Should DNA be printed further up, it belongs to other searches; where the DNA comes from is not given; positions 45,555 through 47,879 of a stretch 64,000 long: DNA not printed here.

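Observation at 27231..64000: Tandem array of >=16 same-strand paralogues of a ~660-aa GT-C-like membrane protein, continuing beyond the window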

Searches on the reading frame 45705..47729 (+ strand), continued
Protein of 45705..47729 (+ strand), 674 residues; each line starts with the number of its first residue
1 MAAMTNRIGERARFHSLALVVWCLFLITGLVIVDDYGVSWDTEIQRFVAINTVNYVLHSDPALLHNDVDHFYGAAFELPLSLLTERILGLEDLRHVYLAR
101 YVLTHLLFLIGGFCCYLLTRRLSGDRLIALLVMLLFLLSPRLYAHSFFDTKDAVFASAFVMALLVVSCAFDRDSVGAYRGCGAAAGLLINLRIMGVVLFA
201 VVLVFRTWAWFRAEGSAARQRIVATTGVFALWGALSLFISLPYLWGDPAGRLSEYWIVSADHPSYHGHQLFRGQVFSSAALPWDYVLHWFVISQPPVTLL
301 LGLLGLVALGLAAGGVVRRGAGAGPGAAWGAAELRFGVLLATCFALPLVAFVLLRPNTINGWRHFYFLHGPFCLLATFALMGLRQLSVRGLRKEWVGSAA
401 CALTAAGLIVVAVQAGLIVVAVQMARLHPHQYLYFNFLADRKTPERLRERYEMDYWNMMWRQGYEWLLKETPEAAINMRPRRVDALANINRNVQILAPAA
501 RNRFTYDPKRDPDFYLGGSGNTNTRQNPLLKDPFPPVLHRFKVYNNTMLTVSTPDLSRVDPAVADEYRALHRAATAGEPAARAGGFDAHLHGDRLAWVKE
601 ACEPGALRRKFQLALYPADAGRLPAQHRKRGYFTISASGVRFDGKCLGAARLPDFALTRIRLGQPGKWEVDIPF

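Call 55: find_related_loci(query=A3, collection=genome_contigs, flank=10000)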
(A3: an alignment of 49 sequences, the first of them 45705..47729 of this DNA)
Query A3 (674 aa) in genome_contigs; peptide patterns used: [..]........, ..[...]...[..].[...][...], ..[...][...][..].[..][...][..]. (x = any residue, [..] = any of these).
591 stretches matched a pattern (row limit reached: there are more); 519 encode a relative of the query (tblastn E <= 1e-3); the best 80 are kept; 71 distinct loci.
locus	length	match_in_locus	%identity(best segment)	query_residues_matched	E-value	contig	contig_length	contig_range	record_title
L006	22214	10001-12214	44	33-672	8e-155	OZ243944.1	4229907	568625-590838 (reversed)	MAG: Chloroflexota bacterium isolate c2a6a117-7fdc-414d-9db2-dee508dba2e6 genome assembly, chromosome: 1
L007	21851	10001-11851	44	19-664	3e-141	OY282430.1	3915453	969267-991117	MAG: uncultured Pseudomonadales bacterium genome assembly, chromosome: 1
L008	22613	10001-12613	42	19-668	4e-140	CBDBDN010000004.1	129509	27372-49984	MAG: Dehalococcoidia bacterium isolate 358923a9-09b8-419b-a7c8-a792b221afc8 genome assembly, contig: contig_4, whole gen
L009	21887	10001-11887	40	18-664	5e-138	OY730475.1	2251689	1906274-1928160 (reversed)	MAG: Dehalococcoidia bacterium isolate c245f576-cd95-4824-9596-b9f38da103fa genome assembly, chromosome: 1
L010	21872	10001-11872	43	18-664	2e-135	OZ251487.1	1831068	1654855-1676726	MAG: Gammaproteobacteria bacterium isolate 228f2a21-a95a-458e-8103-944e5a4c5d0e genome assembly, chromosome: 1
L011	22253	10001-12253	40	18-664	1e-135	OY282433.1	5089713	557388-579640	MAG: uncultured Gammaproteobacteria bacterium genome assembly, chromosome: 1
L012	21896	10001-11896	43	18-667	2e-134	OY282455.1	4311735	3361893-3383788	MAG: uncultured Pseudomonadales bacterium genome assembly, chromosome: 1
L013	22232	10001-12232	42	20-664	2e-134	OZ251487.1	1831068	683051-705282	MAG: Gammaproteobacteria bacterium isolate 228f2a21-a95a-458e-8103-944e5a4c5d0e genome assembly, chromosome: 1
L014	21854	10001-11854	42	18-664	6e-133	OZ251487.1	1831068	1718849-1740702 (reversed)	MAG: Gammaproteobacteria bacterium isolate 228f2a21-a95a-458e-8103-944e5a4c5d0e genome assembly, chromosome: 1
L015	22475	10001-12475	40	29-673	7e-132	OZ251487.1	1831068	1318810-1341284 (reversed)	MAG: Gammaproteobacteria bacterium isolate 228f2a21-a95a-458e-8103-944e5a4c5d0e genome assembly, chromosome: 1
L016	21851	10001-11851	43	20-664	3e-130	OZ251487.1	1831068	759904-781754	MAG: Gammaproteobacteria bacterium isolate 228f2a21-a95a-458e-8103-944e5a4c5d0e genome assembly, chromosome: 1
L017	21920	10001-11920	41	5-664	1e-129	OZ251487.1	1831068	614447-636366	MAG: Gammaproteobacteria bacterium isolate 228f2a21-a95a-458e-8103-944e5a4c5d0e genome assembly, chromosome: 1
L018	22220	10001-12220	42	23-670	9e-129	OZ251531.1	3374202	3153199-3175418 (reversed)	MAG: Dehalococcoidia bacterium isolate dbfc7836-c0f4-4258-ad9f-d4e7c961b2d4 genome assembly, chromosome: 1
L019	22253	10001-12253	42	15-673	2e-126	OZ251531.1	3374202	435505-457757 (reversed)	MAG: Dehalococcoidia bacterium isolate dbfc7836-c0f4-4258-ad9f-d4e7c961b2d4 genome assembly, chromosome: 1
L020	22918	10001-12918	40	15-673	5e-126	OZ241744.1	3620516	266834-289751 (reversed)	MAG: uncultured Candidatus Binatia bacterium isolate 1a802767-3803-4637-ab5b-ce8b9f0f9348 genome assembly, chromosome: 1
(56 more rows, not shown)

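Call 65: search_protein_families(library=pfam, proteins=[P0228, P0236, P0248, P0274, P0266, P0251, P0131, P0184], max_evalue=0.001)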
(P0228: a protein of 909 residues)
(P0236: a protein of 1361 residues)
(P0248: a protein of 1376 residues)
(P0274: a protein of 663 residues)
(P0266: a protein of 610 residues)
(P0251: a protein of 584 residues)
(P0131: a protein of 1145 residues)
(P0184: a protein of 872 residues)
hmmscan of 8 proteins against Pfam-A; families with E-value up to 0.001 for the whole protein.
P0228 (909 aa): 1 family
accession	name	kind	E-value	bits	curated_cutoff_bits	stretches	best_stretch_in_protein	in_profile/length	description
PF10262.15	Rdx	-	2.6e-09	37.6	22.6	0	800-824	37-60/74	Rdx family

P0236 (1361 aa): 0 families

P0248 (1376 aa): 0 families

P0274 (663 aa): 1 family
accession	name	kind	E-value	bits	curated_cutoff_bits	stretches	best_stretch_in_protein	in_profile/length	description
PF10262.15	Rdx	-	0.0003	21.4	22.6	0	84-102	37-54/74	Rdx family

P0266 (610 aa): 0 families

P0251 (584 aa): 0 families

P0131 (1145 aa): 1 family
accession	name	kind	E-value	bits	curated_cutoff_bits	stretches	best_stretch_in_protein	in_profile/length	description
PF13231.12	PMT_2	-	5.7e-09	36.8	26.1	1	118-255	30-157/160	Dolichyl-phosphate-mannose-protein mannosyltransferase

P0184 (872 aa): 2 families
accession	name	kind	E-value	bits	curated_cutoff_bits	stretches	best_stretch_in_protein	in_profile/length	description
PF13231.12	PMT_2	-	8.4e-08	33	26.1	1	98-232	25-155/160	Dolichyl-phosphate-mannose-protein mannosyltransferase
PF02366.24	PMT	-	2.5e-06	27.7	22.7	1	101-208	89-201/245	Dolichyl-phosphate-mannose-protein mannosyltransferase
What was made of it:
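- The C-terminal module also occurs without a recognisable GT domain (P0228, P0236, P0248; call 65).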

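Call 77: search_protein_families(library=phrogs, proteins=[window:45705-47729:+, P0129, P0151], max_evalue=0.01)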
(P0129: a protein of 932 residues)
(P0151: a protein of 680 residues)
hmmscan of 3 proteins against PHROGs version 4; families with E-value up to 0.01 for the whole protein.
window:45705-47729:+ (674 aa): 0 families

P0129 (932 aa): 0 families

P0151 (680 aa): 0 families
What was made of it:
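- Closest known: Gtr-type O-antigen modification. Different: There is no PHROG match and no prophage context (call 77).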

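Call 78: search_protein_families(library=ncbifam, proteins=[P0129, P0151, P0260, P0247, P0135, P0208], max_evalue=0.01)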
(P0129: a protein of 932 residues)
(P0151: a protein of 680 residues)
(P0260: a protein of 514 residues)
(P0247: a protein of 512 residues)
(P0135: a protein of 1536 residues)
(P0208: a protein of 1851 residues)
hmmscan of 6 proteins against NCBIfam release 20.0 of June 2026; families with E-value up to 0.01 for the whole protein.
P0129 (932 aa): 0 families

P0151 (680 aa): 0 families

P0260 (514 aa): 0 families

P0247 (512 aa): 0 families

P0135 (1536 aa): 0 families

P0208 (1851 aa): 2 families
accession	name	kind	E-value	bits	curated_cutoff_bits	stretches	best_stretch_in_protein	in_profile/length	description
TIGR03097.1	PEP_O_lig_1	hypoth_equivalog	1.2e-06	27.7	188.1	1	255-435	174-351/408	putative O-glycosylation ligase, exosortase A system-associated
NF040576.1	T2SS_GspM_XpsM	equivalog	0.0054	16.4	60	1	173-247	3-74/180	type II secretion system protein GspM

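Call 79: search_solved_structures(query=A3, max_evalue=10, show_alignments=2)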
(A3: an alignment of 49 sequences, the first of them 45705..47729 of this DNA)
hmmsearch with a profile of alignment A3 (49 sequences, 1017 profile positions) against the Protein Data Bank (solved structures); distinct sequences matched with E-value up to 10: 0.

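Call 82: search_protein_families(library=pfam, alignment_id=A5, max_evalue=0.00001)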
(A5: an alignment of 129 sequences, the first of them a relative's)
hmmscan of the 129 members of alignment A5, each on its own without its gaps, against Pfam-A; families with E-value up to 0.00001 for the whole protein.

A. member 1, L006:12775-14403:+ (542 aa): 2 families
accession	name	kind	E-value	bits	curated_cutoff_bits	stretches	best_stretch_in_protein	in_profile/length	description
PF01979.26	Amidohydro_1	-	2.5e-38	132.7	25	1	183-524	1-340/345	Amidohydrolase family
PF07969.17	Amidohydro_3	-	2.6e-15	57.3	29.7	1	325-530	261-472/472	Amidohydrolase family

B. families by the number of members that match (of 129 scanned): 110 families (the first 25 are shown)
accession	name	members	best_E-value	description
PF00733.27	Asn_synthase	5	1.5e-74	Asparagine synthase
PF13537.11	GATase_7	4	8.9e-46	Glutamine amidotransferase domain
PF13522.11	GATase_6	4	8.1e-45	Glutamine amidotransferase domain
PF13378.12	MR_MLE_C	3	2.7e-54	Enolase C-terminal domain-like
PF02746.21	MR_MLE_N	3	4.2e-20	Mandelate racemase / muconate lactonizing enzyme, N-terminal domain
PF09820.16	AAA-ATPase_like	2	1.4e-59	Predicted AAA-ATPase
PF04909.20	Amidohydro_2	2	8.4e-35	Amidohydrolase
PF00535.33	Glycos_transf_2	2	1.9e-32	Glycosyl transferase family 2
PF00107.32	ADH_zinc_N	2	1.1e-28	Zinc-binding dehydrogenase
PF13635.12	DUF4143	2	2.1e-28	Domain of unknown function (DUF4143)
PF00496.27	SBP_bac_5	2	7.5e-21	Bacterial extracellular solute-binding proteins, family 5 Middle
PF13173.12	AAA_14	2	2.6e-20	AAA domain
PF08011.17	PDDEXK_9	2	8e-19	PD-(D/E)XK nuclease superfamily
PF13489.12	Methyltransf_23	2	1.9e-15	Methyltransferase domain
PF13469.12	Sulfotransfer_3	2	4.9e-13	Sulfotransferase family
PF13231.12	PMT_2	2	5e-09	Dolichyl-phosphate-mannose-protein mannosyltransferase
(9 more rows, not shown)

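Call 87: find_encoding_contigs(protein=P0049, flank=10000, max_places=2)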
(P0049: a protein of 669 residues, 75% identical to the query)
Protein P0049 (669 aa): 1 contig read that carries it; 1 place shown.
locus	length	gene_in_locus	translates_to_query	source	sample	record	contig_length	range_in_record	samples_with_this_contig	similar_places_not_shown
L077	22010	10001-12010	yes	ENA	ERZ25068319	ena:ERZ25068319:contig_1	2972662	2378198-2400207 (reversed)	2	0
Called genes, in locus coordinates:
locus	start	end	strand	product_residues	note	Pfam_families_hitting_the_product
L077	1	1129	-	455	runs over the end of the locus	PF01943:Polysacc_synt, PF13440:Polysacc_synt_3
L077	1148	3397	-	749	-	PF13506:Glyco_transf_21, PF00535:Glycos_transf_2, PF13641:Glyco_tranf_2_3, PF13632:Glyco_trans_2_3 (faint), PF13506:Glyco_transf_21, PF00535:Glycos_transf_2, PF13641:Glyco_tranf_2_3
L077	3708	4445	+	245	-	PF08241:Methyltransf_11 (faint)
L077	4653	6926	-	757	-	PF02861:Clp_N, PF13191:AAA_16 (weak), PF00004:AAA, PF17871:AAA_lid_9, PF00004:AAA, PF07724:AAA_2, PF07728:AAA_5, PF10431:ClpB_D2-small, +5 more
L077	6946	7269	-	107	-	PF02617:ClpS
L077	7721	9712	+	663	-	PF13231:PMT_2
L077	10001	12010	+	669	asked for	PF13231:PMT_2 (faint)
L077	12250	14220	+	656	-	PF13231:PMT_2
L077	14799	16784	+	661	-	-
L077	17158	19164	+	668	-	-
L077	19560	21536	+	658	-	-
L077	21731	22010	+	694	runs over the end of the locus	-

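Call 88: find_encoding_contigs(protein=P0094, flank=10000, max_places=2)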
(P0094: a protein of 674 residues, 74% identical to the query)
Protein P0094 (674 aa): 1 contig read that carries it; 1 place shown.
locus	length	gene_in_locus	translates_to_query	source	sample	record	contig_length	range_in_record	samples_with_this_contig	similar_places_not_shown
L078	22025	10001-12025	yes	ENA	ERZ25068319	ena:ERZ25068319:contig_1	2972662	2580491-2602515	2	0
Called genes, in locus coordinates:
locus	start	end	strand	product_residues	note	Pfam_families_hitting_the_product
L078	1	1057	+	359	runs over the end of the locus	PF01547:SBP_bac_1, PF13416:SBP_bac_8, PF13343:SBP_bac_6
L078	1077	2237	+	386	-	PF00005:ABC_tran, PF13304:AAA_21 (faint), PF08402:TOBE_2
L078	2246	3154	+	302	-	PF00528:BPD_transp_1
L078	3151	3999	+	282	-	PF00528:BPD_transp_1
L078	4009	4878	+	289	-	-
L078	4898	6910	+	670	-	PF14559:TPR_19, PF13432:TPR_16, PF13414:TPR_11, PF23914:TPR_CcmH_CycH, PF13432:TPR_16, PF14559:TPR_19, PF13414:TPR_11, PF00685:Sulfotransfer_1, +25 more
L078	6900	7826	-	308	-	-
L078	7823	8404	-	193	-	PF05118:Asp_Arg_Hydrox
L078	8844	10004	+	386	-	PF13784:Fic_N, PF02661:Fic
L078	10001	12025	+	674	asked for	PF13231:PMT_2 (weak)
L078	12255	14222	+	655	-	-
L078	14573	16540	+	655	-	PF13231:PMT_2 (weak)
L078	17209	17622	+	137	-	PF09723:Zn_ribbon_8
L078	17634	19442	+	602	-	PF01336:tRNA_anti-codon, PF00152:tRNA-synt_2, PF02938:GAD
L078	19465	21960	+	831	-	PF03176:MMPL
